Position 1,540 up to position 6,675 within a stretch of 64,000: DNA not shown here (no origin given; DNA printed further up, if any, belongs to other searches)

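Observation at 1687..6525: One 1612-aa chain fusing a DEDDh exonuclease, a complete RecQ core and a complete UvrD/PcrA core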

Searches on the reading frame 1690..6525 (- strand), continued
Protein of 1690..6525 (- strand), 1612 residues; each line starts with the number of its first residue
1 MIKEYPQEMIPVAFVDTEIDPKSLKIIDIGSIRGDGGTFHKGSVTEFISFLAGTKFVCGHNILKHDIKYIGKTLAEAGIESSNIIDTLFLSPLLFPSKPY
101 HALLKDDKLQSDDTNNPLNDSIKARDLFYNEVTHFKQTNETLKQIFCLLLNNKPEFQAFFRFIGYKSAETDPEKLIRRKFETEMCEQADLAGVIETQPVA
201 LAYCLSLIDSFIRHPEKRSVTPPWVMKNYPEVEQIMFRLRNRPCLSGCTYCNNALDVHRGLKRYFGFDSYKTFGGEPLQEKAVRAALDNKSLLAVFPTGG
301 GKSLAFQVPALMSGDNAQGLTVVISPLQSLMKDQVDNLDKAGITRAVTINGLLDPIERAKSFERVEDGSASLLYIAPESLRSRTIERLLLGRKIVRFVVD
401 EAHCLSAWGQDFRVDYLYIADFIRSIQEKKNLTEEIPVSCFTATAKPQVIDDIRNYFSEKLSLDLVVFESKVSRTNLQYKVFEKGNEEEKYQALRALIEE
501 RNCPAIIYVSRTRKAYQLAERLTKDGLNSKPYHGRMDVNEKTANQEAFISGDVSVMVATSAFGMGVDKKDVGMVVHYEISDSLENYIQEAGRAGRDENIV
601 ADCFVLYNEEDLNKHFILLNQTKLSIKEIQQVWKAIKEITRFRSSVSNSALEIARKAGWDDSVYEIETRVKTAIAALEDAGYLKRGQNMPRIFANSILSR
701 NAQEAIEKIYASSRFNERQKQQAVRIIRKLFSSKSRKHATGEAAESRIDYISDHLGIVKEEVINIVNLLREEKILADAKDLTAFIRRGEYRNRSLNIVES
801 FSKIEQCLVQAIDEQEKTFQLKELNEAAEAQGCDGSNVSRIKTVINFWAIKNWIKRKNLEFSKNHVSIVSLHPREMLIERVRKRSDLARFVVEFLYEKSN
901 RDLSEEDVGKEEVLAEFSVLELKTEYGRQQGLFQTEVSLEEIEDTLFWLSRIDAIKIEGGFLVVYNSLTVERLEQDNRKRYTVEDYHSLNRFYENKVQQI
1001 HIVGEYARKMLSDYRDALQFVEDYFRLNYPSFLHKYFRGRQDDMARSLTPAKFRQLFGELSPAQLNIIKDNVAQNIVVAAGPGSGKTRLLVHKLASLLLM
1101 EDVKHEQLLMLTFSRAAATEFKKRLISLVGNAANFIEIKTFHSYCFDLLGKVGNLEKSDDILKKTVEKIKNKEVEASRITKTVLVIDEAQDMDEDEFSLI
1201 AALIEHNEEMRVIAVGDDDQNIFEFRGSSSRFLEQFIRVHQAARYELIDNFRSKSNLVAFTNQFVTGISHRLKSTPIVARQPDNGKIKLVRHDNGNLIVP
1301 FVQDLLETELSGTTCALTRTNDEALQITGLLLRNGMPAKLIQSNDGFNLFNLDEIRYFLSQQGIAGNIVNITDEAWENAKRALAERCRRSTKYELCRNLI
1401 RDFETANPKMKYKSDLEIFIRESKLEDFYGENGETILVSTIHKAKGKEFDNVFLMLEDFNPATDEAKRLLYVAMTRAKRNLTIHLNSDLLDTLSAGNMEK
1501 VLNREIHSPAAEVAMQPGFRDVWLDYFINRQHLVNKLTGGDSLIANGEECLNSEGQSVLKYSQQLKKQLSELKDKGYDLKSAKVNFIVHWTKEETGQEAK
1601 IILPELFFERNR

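Call 36: find_encoding_contigs(protein=P0001, flank=10000, max_places=3)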
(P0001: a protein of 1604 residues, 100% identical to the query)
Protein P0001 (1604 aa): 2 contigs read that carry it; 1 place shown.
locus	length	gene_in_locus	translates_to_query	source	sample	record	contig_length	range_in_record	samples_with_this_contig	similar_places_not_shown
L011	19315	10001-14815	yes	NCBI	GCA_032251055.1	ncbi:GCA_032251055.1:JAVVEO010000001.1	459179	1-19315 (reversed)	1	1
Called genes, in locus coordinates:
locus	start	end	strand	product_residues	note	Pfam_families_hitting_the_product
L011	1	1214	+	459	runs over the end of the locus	PF01566:Nramp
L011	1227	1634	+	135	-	PF03746:LamB_YcsF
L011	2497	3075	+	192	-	PF07929:PRiA4_ORF3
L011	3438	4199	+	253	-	PF03746:LamB_YcsF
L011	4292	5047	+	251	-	PF02682:CT_C_D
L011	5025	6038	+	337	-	PF02626:CT_A_B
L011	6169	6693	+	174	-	-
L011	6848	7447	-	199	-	-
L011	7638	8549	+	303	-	PF20208:ARPP-1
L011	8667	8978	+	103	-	PF01909:NTP_transf_2, PF18765:Polbeta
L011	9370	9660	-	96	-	-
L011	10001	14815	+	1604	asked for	PF00270:DEAD, PF00271:Helicase_C, PF00580:UvrD-helicase, PF13604:AAA_30 (weak), PF13245:AAA_19, PF00580:UvrD-helicase, PF13361:UvrD_C, PF13538:UvrD_C_2, +4 more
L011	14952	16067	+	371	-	PF13776:DUF4172, PF02661:Fic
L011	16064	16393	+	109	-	-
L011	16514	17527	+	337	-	PF13280:WYL, PF25583:WCX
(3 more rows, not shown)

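Call 37: find_encoding_contigs(protein=P0023, flank=10000, max_places=2)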
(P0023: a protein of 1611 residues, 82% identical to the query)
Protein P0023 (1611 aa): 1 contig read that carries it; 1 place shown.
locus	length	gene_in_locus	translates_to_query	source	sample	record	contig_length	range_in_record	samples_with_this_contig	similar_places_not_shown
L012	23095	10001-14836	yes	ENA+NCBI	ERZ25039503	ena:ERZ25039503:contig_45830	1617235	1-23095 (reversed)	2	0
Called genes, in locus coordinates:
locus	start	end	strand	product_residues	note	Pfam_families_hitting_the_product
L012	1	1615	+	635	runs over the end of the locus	PF12891:Glyco_hydro_44, PF18962:Por_Secre_tail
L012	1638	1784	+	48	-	-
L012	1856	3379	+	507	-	PF00890:FAD_binding_2 (faint), PF01266:DAO (faint), PF01593:Amino_oxidase, PF13450:NAD_binding_8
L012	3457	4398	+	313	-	-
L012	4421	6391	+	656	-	PF25174:Beta-prop_THOC3 (faint), PF19190:BACON_2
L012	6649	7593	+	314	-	PF08240:ADH_N, PF00107:ADH_zinc_N, PF13602:ADH_zinc_N_2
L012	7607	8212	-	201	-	-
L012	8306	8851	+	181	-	PF20208:ARPP-1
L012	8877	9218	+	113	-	PF20208:ARPP-1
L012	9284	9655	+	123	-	PF01909:NTP_transf_2, PF18765:Polbeta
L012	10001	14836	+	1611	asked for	PF00270:DEAD, PF00271:Helicase_C, PF00580:UvrD-helicase, PF13604:AAA_30 (weak), PF13245:AAA_19, PF00580:UvrD-helicase, PF13361:UvrD_C, PF13538:UvrD_C_2, +3 more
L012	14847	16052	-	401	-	PF13173:AAA_14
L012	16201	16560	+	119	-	-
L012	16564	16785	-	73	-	-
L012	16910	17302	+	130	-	PF00293:NUDIX, PF14815:NUDIX_4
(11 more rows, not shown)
